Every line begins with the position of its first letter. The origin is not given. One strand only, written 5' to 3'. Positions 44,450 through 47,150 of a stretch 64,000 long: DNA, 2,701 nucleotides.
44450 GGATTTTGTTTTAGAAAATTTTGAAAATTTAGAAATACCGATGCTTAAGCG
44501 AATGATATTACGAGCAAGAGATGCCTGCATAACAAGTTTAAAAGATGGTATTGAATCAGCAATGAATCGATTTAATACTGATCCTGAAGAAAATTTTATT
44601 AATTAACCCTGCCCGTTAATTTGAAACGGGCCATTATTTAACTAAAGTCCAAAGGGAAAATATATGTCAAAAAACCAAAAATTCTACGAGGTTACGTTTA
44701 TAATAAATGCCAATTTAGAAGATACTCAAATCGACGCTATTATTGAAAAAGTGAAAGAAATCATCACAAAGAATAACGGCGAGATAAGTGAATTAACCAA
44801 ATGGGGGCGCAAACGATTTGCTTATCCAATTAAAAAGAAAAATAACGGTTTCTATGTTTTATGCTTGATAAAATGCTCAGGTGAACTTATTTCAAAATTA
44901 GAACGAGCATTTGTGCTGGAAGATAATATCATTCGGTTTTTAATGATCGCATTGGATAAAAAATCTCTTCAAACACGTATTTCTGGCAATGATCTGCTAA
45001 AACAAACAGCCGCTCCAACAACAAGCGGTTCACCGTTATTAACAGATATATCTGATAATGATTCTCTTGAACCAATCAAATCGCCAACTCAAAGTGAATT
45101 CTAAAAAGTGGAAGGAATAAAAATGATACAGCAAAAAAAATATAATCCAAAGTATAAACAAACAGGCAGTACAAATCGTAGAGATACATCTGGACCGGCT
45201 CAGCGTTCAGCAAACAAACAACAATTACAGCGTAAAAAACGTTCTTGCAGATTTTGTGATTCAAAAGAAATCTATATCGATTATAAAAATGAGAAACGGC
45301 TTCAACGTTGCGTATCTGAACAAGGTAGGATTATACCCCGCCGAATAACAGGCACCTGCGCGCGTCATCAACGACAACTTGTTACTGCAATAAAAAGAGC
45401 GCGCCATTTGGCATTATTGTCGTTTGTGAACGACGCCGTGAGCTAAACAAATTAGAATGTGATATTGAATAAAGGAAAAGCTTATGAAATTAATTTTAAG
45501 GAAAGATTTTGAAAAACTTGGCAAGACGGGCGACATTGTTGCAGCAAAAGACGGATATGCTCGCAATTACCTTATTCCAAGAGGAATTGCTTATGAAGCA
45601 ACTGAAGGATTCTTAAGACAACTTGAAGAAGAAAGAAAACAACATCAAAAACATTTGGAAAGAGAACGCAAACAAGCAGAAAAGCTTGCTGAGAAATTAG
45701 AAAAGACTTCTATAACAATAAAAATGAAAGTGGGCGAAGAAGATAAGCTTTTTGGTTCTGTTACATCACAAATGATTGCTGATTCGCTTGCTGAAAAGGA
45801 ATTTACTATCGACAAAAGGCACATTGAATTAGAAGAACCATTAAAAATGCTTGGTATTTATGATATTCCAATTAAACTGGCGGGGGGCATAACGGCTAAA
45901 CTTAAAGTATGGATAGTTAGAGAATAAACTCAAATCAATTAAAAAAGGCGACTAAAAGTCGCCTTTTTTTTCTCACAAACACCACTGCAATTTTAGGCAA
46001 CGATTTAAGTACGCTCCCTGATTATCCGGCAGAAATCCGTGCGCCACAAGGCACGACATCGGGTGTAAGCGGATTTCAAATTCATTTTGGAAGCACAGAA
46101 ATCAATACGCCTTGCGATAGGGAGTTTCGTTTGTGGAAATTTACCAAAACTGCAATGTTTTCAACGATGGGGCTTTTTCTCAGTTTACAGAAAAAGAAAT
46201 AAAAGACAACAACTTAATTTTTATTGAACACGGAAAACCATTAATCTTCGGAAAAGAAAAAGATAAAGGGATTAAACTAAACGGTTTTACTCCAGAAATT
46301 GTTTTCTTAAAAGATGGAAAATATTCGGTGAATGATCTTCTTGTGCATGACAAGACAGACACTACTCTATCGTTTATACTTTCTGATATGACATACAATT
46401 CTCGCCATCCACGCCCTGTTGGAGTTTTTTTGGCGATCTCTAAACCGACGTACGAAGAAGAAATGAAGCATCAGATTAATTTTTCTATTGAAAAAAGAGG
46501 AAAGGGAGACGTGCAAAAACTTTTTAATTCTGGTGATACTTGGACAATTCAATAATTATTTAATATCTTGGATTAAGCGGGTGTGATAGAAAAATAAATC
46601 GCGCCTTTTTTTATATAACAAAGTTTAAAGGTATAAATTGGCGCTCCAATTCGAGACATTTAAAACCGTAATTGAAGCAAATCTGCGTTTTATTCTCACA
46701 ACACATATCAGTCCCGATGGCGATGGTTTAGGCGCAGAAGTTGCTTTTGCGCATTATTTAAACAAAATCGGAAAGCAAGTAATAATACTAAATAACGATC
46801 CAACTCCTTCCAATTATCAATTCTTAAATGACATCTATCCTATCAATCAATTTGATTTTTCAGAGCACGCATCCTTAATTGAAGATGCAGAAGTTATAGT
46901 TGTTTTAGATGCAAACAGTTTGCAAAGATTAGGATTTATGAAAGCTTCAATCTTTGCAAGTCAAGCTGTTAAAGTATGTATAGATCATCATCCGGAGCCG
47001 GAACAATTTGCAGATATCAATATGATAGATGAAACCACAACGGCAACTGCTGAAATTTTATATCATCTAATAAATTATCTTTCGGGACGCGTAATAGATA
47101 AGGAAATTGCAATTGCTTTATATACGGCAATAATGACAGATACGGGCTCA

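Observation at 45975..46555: Decayed korAB (2-oxoacid:ferredoxin oxidoreductase) remnant immediately after the rplI terminator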

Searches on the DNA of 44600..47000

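Call 32: search_rna_families(source=window, start=44600, end=47000, threshold=evalue, max_evalue=1)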
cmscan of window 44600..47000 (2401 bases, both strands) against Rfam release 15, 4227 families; matches with E-value up to 1: 11.
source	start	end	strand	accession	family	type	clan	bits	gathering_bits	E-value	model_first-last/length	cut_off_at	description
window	45903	45971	+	RF02891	AgrB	Gene; antisense;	-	28.9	40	0.033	1-84/84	no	ArsR-gov region gene B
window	45934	46087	-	RF02053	STnc430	Gene; sRNA;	-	26.8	47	0.18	1-162/162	no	Enterobacterial sRNA STnc430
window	45912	45974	+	RF02074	STnc240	Gene; sRNA;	-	25.5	55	0.69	1-77/77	no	Enterobacterial sRNA STnc240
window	45455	45534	-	RF02181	ST7-AS2_1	Gene; lncRNA;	-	24.7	80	0.038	1-72/72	no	ST7 antisense RNA 2 conserved region 1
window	45884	45972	+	RF00077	SraB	Gene; sRNA;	-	23.8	130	0.071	1-169/169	no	SraB RNA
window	45939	45972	+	RF02629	RmaA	Gene; sRNA;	-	23.6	57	0.39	14-47/113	no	Regulator of motility and amylovoran A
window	45913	45969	+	RF02057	STnc40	Gene; sRNA;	-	22.4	45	0.81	1-70/70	no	Salmonella enterica sRNA STnc40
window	45941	46040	-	RF02601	BASRCI337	Gene; sRNA;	-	22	229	0.014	1-191/191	no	Brucella sRNA CI337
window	45898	45975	+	RF01409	STnc250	Gene; sRNA;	-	21.1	42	0.4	1-94/94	no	STnc250 Hfq binding RNA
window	45840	45976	-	RF01808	MicX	Gene; sRNA;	-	20.5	75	0.13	1-194/194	no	MicX Vibrio cholerae sRNA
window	45932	46010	+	RF01808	MicX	Gene; sRNA;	-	17.2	75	0.97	1-194/194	no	MicX Vibrio cholerae sRNA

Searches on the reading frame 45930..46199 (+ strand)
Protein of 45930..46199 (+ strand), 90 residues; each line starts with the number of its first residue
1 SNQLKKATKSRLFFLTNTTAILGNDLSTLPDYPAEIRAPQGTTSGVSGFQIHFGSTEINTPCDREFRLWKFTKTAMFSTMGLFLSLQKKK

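Call 4: search_protein_families(library=pfam, proteins=[window:45930-46199:+], max_evalue=10)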
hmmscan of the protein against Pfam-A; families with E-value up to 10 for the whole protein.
seq(90 aa): 0 families

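Call 5: search_protein_families(library=ncbifam, proteins=[window:45930-46199:+], max_evalue=10)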
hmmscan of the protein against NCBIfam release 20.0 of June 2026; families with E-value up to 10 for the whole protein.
seq(90 aa): 1 family
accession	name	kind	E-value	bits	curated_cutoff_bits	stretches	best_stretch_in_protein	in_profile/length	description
TIGR03710.1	OAFO_sf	subfamily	8.8e-06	24.6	482.75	1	14-64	20-64/561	2-oxoacid:acceptor oxidoreductase subunit alpha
